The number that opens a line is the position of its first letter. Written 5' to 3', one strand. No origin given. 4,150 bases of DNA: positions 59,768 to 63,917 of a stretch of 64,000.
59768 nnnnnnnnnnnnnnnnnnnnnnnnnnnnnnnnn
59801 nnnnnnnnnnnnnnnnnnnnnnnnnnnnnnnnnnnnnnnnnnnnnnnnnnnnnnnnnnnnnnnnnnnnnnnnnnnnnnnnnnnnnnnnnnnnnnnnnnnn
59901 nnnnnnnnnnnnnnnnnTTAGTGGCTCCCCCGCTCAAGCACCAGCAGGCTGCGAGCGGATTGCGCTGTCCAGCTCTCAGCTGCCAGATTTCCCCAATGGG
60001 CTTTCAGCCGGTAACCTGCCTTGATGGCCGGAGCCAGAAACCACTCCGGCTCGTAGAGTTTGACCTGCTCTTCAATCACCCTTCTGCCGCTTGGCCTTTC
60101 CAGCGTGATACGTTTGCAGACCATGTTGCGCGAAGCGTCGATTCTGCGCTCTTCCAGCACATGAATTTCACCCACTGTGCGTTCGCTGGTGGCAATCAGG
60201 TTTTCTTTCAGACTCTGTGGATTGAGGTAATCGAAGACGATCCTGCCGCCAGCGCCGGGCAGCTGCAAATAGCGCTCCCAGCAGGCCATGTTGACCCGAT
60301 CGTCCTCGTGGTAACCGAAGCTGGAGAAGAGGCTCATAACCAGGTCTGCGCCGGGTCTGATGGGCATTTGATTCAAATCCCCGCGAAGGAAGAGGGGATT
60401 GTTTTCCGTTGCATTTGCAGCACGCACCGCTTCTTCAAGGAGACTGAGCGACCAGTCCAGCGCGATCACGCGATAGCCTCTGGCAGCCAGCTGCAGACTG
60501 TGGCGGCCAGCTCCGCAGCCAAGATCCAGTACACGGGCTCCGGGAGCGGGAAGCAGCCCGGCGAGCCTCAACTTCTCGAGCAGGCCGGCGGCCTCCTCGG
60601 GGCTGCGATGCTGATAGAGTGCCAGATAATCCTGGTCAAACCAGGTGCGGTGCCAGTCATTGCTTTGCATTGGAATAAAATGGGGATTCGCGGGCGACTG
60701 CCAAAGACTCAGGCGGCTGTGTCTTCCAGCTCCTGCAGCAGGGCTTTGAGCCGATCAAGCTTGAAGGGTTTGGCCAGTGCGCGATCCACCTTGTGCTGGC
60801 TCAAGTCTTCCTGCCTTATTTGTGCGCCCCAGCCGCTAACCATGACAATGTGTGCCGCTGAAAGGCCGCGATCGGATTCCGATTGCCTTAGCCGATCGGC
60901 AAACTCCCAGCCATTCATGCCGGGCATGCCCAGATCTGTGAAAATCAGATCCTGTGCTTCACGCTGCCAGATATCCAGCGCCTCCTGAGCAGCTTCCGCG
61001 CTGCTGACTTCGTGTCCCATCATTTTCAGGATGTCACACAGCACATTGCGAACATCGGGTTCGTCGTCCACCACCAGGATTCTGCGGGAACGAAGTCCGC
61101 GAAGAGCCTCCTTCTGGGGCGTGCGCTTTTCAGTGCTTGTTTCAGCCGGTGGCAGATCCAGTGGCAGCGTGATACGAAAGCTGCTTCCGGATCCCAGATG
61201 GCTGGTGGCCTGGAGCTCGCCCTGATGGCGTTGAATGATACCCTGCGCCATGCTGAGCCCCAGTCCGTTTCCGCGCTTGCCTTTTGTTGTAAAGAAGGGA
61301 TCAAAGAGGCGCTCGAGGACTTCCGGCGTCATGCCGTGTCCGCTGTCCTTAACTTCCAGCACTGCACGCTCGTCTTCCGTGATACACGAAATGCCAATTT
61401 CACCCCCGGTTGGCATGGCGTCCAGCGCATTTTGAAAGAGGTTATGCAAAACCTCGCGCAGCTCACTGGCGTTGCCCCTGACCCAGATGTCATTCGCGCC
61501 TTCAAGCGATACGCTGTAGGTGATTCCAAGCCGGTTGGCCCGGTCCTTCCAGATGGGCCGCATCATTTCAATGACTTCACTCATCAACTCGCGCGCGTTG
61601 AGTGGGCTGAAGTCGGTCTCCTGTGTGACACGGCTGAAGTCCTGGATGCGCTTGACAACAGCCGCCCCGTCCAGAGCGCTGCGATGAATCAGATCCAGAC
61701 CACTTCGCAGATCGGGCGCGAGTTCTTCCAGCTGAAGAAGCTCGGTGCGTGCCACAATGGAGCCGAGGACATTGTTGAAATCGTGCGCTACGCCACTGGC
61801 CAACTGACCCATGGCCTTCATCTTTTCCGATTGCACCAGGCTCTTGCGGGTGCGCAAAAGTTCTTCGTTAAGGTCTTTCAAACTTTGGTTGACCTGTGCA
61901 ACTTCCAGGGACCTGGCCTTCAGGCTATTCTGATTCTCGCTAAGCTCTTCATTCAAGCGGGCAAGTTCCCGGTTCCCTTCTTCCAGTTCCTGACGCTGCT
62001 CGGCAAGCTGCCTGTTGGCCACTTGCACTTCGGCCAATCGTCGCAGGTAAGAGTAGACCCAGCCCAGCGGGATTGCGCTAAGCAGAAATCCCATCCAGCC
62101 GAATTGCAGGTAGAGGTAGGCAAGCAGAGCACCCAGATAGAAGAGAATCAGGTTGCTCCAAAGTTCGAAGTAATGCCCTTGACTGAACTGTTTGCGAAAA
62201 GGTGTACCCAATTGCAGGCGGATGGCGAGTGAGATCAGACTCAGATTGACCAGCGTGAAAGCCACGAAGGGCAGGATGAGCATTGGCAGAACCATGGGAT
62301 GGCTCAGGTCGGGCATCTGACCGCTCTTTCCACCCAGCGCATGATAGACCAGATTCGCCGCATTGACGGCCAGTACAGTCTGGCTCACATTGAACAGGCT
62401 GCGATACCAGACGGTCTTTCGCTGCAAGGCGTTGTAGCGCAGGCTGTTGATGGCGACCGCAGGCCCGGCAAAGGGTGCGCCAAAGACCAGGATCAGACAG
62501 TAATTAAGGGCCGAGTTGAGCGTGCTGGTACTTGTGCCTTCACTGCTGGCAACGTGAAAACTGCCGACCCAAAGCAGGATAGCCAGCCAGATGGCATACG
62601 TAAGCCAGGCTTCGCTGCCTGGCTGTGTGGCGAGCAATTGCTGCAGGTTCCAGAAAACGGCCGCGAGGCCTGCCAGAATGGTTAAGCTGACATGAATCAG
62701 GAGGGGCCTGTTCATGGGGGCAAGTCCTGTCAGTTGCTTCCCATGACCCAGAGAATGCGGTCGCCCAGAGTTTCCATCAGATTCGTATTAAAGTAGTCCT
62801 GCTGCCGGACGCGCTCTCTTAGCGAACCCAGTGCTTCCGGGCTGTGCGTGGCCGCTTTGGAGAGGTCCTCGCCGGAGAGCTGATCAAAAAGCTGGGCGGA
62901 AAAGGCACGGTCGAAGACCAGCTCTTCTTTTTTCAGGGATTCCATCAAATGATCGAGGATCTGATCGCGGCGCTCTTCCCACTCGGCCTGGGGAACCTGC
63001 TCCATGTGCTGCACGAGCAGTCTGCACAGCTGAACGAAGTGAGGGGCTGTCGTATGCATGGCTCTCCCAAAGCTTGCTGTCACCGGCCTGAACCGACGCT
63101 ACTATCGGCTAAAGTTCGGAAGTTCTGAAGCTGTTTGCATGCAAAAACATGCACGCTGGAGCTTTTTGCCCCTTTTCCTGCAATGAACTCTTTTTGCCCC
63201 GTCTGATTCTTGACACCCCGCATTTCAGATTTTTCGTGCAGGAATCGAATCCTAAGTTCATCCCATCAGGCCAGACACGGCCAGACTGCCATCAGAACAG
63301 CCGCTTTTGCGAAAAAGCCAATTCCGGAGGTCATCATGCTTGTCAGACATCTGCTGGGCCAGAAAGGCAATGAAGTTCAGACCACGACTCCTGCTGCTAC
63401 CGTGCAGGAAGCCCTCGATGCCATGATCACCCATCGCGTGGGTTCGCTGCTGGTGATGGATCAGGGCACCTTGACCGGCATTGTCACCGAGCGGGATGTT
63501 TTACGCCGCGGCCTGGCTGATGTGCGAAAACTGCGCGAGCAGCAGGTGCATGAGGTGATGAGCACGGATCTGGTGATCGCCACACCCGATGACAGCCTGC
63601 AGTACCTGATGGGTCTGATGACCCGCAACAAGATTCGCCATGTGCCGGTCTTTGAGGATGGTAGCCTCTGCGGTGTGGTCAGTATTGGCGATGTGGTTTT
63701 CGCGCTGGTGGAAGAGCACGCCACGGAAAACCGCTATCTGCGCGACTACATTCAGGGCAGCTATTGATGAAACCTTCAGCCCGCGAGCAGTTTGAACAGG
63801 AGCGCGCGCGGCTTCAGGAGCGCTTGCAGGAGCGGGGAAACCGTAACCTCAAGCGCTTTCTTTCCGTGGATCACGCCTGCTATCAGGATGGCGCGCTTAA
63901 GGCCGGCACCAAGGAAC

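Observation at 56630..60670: Complete bacillithiol operon (bshC-bshB-bshA) headed by a SAM methyltransferase: possible N-methyl-bacillithiol locus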

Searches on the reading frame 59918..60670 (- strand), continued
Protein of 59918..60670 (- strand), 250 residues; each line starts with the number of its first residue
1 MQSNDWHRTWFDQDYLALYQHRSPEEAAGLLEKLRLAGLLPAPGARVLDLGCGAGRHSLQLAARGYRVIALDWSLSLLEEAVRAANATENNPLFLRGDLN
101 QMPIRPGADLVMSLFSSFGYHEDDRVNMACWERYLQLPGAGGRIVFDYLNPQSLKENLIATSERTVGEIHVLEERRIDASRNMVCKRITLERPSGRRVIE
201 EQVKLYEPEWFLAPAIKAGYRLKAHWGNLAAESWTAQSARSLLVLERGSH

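Call 45: search_protein_families(library=ncbifam, proteins=[L082:85-1020:-, L082:4473-4823:-, L082:3755-4453:-, L082:5548-5877:+], max_evalue=0.00001)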
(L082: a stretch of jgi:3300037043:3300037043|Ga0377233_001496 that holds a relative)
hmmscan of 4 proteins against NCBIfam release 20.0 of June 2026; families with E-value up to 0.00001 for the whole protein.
L082:85-1020:- (311 aa): 50 families (the best 25 are shown)
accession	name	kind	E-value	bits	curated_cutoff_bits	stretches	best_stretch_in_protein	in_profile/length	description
TIGR01292.1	TRX_reduct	equivalog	6.5e-116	386.3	343.45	1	6-307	2-300/300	thioredoxin-disulfide reductase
NF007614.0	PRK10262.1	equivalog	1.8e-102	342.7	644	1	3-308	5-315/321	thioredoxin-disulfide reductase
TIGR03143.1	AhpF_homolog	hypoth_equivalog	9e-79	265.5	687.65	1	6-307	6-308/555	putative alkyl hydroperoxide reductase F subunit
TIGR03140.1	AhpF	equivalog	2.2e-65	221.2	502.9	1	5-305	213-510/515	alkyl hydroperoxide reductase subunit F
TIGR04018.1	Bthiol_YpdA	hypoth_equivalog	1.6e-20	73.2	339.9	1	82-284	92-291/316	YpdA family putative bacillithiol disulfide reductase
TIGR01350.1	lipoamide_DH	equivalog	3.9e-16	58.8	408.8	1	99-300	127-326/461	dihydrolipoyl dehydrogenase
TIGR02053.1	MerA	equivalog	1.6e-15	57.1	454.45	1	91-303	115-328/465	mercury(II) reductase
TIGR01316.1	gltA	equivalog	1.1e-14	54.2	471.75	1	2-127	131-243/449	NADPH-dependent glutamate synthase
NF004776.0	PRK06116.1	equivalog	2.9e-14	52.9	480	1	92-284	120-307/450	glutathione-disulfide reductase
NF009409.0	PRK12770.1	subfamily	3.5e-14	52.6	343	1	3-309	17-352/360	putative glutamate synthase subunit beta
NF009410.0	PRK12771.1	subfamily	8.9e-14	51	516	1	143-308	267-446/566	NAD(P)-binding protein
TIGR03385.1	CoA_CoA_reduc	equivalog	1.4e-13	50.4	578.8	1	105-288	105-289/439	CoA-disulfide reductase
NF009454.0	PRK12814.1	equivalog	1.6e-13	49.9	916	1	3-308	192-501/657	putative NADPH-dependent glutamate synthase small subunit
TIGR03315.1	Se_ygfK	equivalog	2e-13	48.7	835.3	1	3-283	536-816/1012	putative selenate reductase subunit YgfK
NF009414.0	PRK12778.1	equivalog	4.6e-13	48.3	1103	1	4-307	431-749/752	bifunctional dihydroorotate dehydrogenase B NAD binding subunit/NADPH-dependent glutamate synthase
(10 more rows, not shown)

L082:4473-4823:- (116 aa): 4 families
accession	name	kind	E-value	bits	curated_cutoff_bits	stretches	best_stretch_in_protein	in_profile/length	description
NF041537.1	ArsM_AhpD_UU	exception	1.1e-12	47.4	510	1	16-94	255-333/345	arsenite methyltransferase/AhpD domain selenoprotein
TIGR04169.1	perox_w_seleSAM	hypoth_equivalog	3e-08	33.7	120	1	18-104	15-101/109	arsenosugar biosynthesis-associated peroxidase-like protein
TIGR00778.1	ahpD_dom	domain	1.3e-06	27.8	27.8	1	40-89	1-50/51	alkylhydroperoxidase AhpD family core domain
NF045649.1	2X_seleno_MduS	exception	2.9e-06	26.5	380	1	20-93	229-302/338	methyltransferase domain-containing selenoprotein MduS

L082:3755-4453:- (232 aa): 1 family
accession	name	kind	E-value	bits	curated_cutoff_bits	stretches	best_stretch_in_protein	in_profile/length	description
TIGR00230.1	sfsA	equivalog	5.7e-50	169.8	126.45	1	5-219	8-222/234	DNA/RNA nuclease SfsA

L082:5548-5877:+ (109 aa): 0 families

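Call 49: find_encoding_contigs(protein=P0004, flank=8000, max_places=2)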
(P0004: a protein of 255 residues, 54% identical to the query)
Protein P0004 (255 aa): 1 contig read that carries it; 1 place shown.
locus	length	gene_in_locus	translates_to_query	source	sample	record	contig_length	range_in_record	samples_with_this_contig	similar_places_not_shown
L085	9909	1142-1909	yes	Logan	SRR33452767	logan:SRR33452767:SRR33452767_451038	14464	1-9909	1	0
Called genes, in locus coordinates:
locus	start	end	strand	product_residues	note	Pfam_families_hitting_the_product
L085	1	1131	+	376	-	?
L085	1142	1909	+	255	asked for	PF08241:Methyltransf_11 (weak), PF13649:Methyltransf_25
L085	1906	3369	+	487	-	PF10079:Rossmann-like_BshC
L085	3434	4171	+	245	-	PF02585:PIG-L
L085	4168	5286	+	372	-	PF13439:Glyco_transf_4, PF13477:Glyco_trans_4_2, PF13579:Glyco_trans_4_4, PF20706:GT4-conflict, PF00534:Glycos_transf_1, PF13692:Glyco_trans_1_4, PF13524:Glyco_trans_1_2 (weak)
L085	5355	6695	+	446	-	PF13393:tRNA-synt_His, PF00587:tRNA-synt_2b (weak), PF03129:HGTP_anticodon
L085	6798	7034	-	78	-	-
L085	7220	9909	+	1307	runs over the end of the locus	PF04151:PPC (faint), PF18962:Por_Secre_tail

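Call 50: find_encoding_contigs(protein=P0002, flank=8000, max_places=2)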
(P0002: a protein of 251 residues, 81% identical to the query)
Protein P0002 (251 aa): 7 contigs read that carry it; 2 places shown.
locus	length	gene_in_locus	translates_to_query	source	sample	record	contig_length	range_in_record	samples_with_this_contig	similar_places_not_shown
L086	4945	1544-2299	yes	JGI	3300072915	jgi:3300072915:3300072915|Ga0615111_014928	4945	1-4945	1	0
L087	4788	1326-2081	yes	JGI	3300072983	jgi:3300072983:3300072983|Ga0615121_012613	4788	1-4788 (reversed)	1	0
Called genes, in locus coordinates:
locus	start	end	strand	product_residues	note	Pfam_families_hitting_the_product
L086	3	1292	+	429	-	?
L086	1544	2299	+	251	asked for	PF13489:Methyltransf_23 (weak), PF03848:TehB, PF08241:Methyltransf_11, PF13649:Methyltransf_25, PF13847:Methyltransf_31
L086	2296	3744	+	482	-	PF10079:Rossmann-like_BshC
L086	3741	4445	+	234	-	PF02585:PIG-L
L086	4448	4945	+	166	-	?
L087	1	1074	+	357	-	?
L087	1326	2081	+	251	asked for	PF13489:Methyltransf_23 (weak), PF03848:TehB, PF08241:Methyltransf_11, PF13649:Methyltransf_25, PF13847:Methyltransf_31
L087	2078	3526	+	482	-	PF10079:Rossmann-like_BshC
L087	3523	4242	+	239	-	PF02585:PIG-L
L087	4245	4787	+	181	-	?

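Call 61: predict_structure(alignment_id=A2)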
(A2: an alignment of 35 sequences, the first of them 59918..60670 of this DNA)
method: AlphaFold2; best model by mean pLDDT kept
length: 250 residues; sequences in the alignment: 35
mean_pLDDT: 93.3   pTM: 0.90
mean pLDDT of the five models: 93.3, 93.1, 92.2, 91.8, 91.6
residues with pLDDT >= 90: 216; 70-90: 30; 50-70: 1; < 50: 3
segments of 3 or more residues with pLDDT < 50: 1-3
pLDDT, mean of each block of 10 residues (from residue 1): 65 80 90 98 98 95 97 93 89 94 95 89 95 98 97 96 95 97 95 94 95 98 97 96 95
secondary structure, 60 per line:
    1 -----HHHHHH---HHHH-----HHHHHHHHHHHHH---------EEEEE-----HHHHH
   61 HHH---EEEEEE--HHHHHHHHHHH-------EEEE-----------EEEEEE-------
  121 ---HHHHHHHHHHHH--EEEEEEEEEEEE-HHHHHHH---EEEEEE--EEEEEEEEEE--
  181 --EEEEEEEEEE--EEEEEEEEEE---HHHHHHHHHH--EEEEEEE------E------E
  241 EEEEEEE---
elements in order: H6-11 H15-18 H24-36 E46-50 H56-63 E67-72 H75-85 E93-96 E108-113 H124-135 E138-149 H151-157 E161-166 E169-178 E183-192 E195-204 H208-217 E220-226 E240-247

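Call 63: fold_search(model_id=the predicted structure, library=pdb)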
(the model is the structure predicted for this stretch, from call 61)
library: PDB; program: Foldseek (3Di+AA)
matches with E <= 10: 1929; with E <= 0.001: 1227
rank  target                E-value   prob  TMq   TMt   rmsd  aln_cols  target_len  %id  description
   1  9ri2_A                6.3e-20  1.00  0.69  0.75   3.2       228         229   31  Crystal structure of bacillithiol methyltransferase NmbA from Chlorobaculum tepidum (released 2025-12-10)
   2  4hh4_B                9.1e-20  1.00  0.75  0.74   4.3       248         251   21  Structure of the CcbJ Methyltransferase from Streptomyces caelestis (released 2013-10-30)
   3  3d2l_A                9.6e-20  1.00  0.77  0.81   3.1       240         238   24  Crystal structure of SAM-dependent methyltransferase (ZP_00538691.1) from EXIGUOBACTERIUM SP. 255-15 at 1.90 A resolut (released 2008-05-20)
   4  4hh4_C                9.6e-20  1.00  0.77  0.76   3.7       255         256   20  Structure of the CcbJ Methyltransferase from Streptomyces caelestis (released 2013-10-30)
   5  3d2l_C                1.0e-19  1.00  0.78  0.80   3.1       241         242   24  Crystal structure of SAM-dependent methyltransferase (ZP_00538691.1) from EXIGUOBACTERIUM SP. 255-15 at 1.90 A resolut (released 2008-05-20)
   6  7wzg_B                1.6e-19  1.00  0.76  0.78   3.9       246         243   21  Cypemycin N-terminal methyltransferase CypM (released 2023-02-22)
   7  9ri2_B                2.3e-19  1.00  0.70  0.77   3.5       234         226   31  Crystal structure of bacillithiol methyltransferase NmbA from Chlorobaculum tepidum (released 2025-12-10)
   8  7wzg_D                2.4e-19  1.00  0.74  0.78   3.6       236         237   22  Cypemycin N-terminal methyltransferase CypM (released 2023-02-22)
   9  4hh4_A                2.7e-19  1.00  0.79  0.78   4.2       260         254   21  Structure of the CcbJ Methyltransferase from Streptomyces caelestis (released 2013-10-30)
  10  7wzg_A                3.9e-19  1.00  0.75  0.78   3.3       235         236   22  Cypemycin N-terminal methyltransferase CypM (released 2023-02-22)
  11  1y8c                  7.2e-19  1.00  0.76  0.77   4.7       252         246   17  Crystal structure of a S-adenosylmethionine-dependent methyltransferase from Clostridium acetobutylicum ATCC 824 (released 2004-12-28)
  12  4hgy_A                7.7e-19  1.00  0.73  0.76   3.7       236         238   20  Structure of the CcbJ Methyltransferase from Streptomyces caelestis (released 2013-10-30)
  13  7wzg_C                8.1e-19  1.00  0.70  0.73   5.4       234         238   22  Cypemycin N-terminal methyltransferase CypM (released 2023-02-22)
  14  4hgz_A                2.0e-18  1.00  0.71  0.75   3.7       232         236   21  Structure of the CcbJ Methyltransferase from Streptomyces caelestis (released 2013-10-30)
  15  4hgz_C                2.3e-18  1.00  0.73  0.77   3.8       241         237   20  Structure of the CcbJ Methyltransferase from Streptomyces caelestis (released 2013-10-30)
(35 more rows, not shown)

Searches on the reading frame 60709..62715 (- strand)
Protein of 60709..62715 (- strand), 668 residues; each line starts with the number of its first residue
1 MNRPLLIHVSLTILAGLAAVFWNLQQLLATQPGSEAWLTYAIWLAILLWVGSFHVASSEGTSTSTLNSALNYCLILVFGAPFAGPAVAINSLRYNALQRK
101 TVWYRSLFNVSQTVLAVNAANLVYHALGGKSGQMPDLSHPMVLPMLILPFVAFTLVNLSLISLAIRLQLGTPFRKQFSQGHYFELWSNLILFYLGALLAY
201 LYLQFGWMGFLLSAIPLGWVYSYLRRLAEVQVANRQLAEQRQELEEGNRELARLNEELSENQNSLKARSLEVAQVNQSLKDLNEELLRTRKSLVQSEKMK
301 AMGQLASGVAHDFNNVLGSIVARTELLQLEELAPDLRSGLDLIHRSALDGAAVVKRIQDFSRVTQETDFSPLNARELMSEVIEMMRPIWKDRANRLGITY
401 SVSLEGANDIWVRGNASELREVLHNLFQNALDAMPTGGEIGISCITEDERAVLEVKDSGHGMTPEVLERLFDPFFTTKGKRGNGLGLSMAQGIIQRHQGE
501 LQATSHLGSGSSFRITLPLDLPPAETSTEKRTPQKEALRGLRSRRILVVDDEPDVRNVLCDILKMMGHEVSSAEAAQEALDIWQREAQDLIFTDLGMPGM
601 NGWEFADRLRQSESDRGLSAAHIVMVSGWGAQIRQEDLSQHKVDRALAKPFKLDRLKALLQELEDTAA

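Call 18: search_protein_families(library=ncbifam, proteins=[window:60709-62715:-], max_evalue=0.00001)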
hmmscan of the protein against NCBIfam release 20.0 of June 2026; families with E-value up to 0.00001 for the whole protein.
window:60709-62715:- (668 aa): 122 families (the best 25 are shown)
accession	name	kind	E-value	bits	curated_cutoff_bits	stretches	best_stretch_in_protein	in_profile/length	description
NF046020.1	HisKinCckABruc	equivalog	4.8e-57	193.4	1000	1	291-662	469-865/868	cell cycle histidine kinase CckA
TIGR02956.1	TMAO_torS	equivalog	7.3e-53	179.9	676.5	1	224-662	387-818/967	TMAO reductase system sensor histidine kinase/response regulator TorS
NF052574.1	HisKinEspCMyxo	equivalog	2.5e-52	178.1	1200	1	288-661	403-780/785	serine histidine kinase EspC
NF046026.1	HisKinCckACaul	equivalog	2.2e-51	174.8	1000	1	288-652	288-664/678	cell cycle histidine kinase CckA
NF052573.1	HisKinEspAMyxo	equivalog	7.2e-51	173.1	1400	1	290-661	372-747/755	serine histidine kinase EspA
NF010411.0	PRK13837.1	equivalog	5.1e-50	170.3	647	1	282-661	430-809/828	two-component system VirA-like sensor kinase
NF010076.0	PRK13557.1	subfamily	1.3e-48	165.8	631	1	291-656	152-525/540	histidine kinase famiy protein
NF008468.0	PRK11360.1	equivalog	1.6e-43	149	646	1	278-520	373-609/616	two-component system sensor histidine kinase AtoS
NF008302.0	PRK11091.1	equivalog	2.6e-37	128.4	838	1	300-666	281-645/779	aerobic respiration two-component sensor histidine kinase ArcB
NF008543.0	PRK11466.1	equivalog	1.5e-35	122.4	982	1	252-612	392-751/914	TMAO reductase system sensor histidine kinase/response regulator TorS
NF008099.0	PRK10841.1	equivalog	1e-34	119.5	920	2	294-521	464-692/949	two-component system sensor histidine kinase RcsC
NF007688.0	PRK10364.1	equivalog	3.2e-34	118.5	479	1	292-520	230-452/460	two-component system sensor histidine kinase ZraS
NF011874.0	PRK15347.1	equivalog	2.7e-33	115.1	852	2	204-521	312-616/921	two component system sensor kinase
NF038348.1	T2SS_HK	subfamily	2.3e-32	112.2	450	1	400-519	453-573/574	histidine kinase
NF041880.1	EPS_EpsF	equivalog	8.9e-29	100.3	900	2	330-518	305-492/492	response regulator EpsF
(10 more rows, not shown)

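Call 46: search_protein_families(library=pfam, proteins=[window:60709-62715:-], max_evalue=0.001)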
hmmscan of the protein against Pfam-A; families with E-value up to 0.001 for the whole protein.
window:60709-62715:- (668 aa): 4 families
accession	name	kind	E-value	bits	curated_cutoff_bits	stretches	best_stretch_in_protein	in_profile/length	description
PF02518.31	HATPase_c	-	8.5e-26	91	26.4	1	415-520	2-110/111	Histidine kinase-, DNA gyrase B-, and HSP90-like ATPase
PF00072.30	Response_reg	-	2.5e-22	79.6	30.2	1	546-660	1-110/111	Response regulator receiver domain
PF00512.31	HisKA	-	1.6e-06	28.5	26.9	1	302-365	2-65/66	His Kinase A (phospho-acceptor) domain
PF20972.2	MASE9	-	1.1e-05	25.9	24.3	1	77-219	62-190/203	MASE9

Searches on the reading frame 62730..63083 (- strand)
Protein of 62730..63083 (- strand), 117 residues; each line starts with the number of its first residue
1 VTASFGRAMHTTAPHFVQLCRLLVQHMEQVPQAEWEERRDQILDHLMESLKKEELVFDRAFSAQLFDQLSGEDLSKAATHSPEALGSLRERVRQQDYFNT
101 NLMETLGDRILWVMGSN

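Call 18: search_protein_families(library=ncbifam, proteins=[window:62730-63083:-], max_evalue=0.00001)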
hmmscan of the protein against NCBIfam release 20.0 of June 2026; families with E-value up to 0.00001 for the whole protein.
window:62730-63083:- (117 aa): 0 families

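Call 46: search_protein_families(library=pfam, proteins=[window:62730-63083:-], max_evalue=0.001)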
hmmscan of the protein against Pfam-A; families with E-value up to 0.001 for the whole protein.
window:62730-63083:- (117 aa): 0 families

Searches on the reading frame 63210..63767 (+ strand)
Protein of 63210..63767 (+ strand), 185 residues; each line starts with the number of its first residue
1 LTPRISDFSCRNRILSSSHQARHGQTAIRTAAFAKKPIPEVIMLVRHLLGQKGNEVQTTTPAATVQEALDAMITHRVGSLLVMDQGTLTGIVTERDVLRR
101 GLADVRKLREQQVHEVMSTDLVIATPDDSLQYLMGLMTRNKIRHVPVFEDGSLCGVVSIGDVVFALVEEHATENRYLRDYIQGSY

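Call 18: search_protein_families(library=ncbifam, proteins=[window:63210-63767:+], max_evalue=0.00001)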
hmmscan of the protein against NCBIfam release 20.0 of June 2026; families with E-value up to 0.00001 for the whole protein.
window:63210-63767:+ (185 aa): 12 families
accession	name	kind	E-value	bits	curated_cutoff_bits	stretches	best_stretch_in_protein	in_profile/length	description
NF041552.1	TF_PrdR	equivalog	2.7e-12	45.8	795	1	56-175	16-137/577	sigma-54 dependent transcriptional regulator PrdR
NF041569.1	A-tRNAntase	equivalog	2.4e-10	39.3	1440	1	24-167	287-427/880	A-adding tRNA nucleotidyltransferase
NF011447.0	PRK14869.2-3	equivalog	6.1e-10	38.3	522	0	112-170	69-128/540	putative manganese-dependent inorganic diphosphatase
TIGR01302.1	IMP_dehydrog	equivalog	2.5e-09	36.5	481.5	1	55-174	89-208/450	IMP dehydrogenase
NF053603.1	HhpR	exception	4.5e-09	35.9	520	0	107-168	218-280/282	CBS domain-containing high hydrostatic pressure regulator HhpR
TIGR00393.1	kpsF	subfamily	6.7e-09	35.7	203.7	1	43-157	155-267/268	KpsF/GutQ family sugar-phosphate isomerase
NF053863.1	DS11_antiphage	equivalog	6.8e-07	28.7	260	0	24-162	54-188/305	CBS domain-containing anti-phage protein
NF053704.1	TransRegCcpNBacil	equivalog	1.3e-06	28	260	1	62-150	90-180/208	transcriptional regulator CcpN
NF002505.0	PRK01862.1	equivalog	1.5e-06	27.2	482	1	59-167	460-571/577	ClcB-like voltage-gated chloride channel protein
NF008141.0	PRK10892.1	equivalog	2.8e-06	26.8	505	1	50-165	210-325/328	arabinose-5-phosphate isomerase KdsD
NF005869.0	PRK07807.1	equivalog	4.3e-06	26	549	1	21-167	65-205/479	GuaB1 family IMP dehydrogenase-related protein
NF041630.1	CBS_CbpB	equivalog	6e-06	26.2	125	0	54-99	89-133/143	cyclic-di-AMP-binding protein CbpB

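Call 46: search_protein_families(library=pfam, proteins=[window:63210-63767:+], max_evalue=0.001)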
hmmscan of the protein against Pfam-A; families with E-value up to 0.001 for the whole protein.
window:63210-63767:+ (185 aa): 1 family
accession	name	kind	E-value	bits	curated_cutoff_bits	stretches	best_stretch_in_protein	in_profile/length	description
PF00571.33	CBS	-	2.1e-25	89.2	24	2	113-167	1-56/57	CBS domain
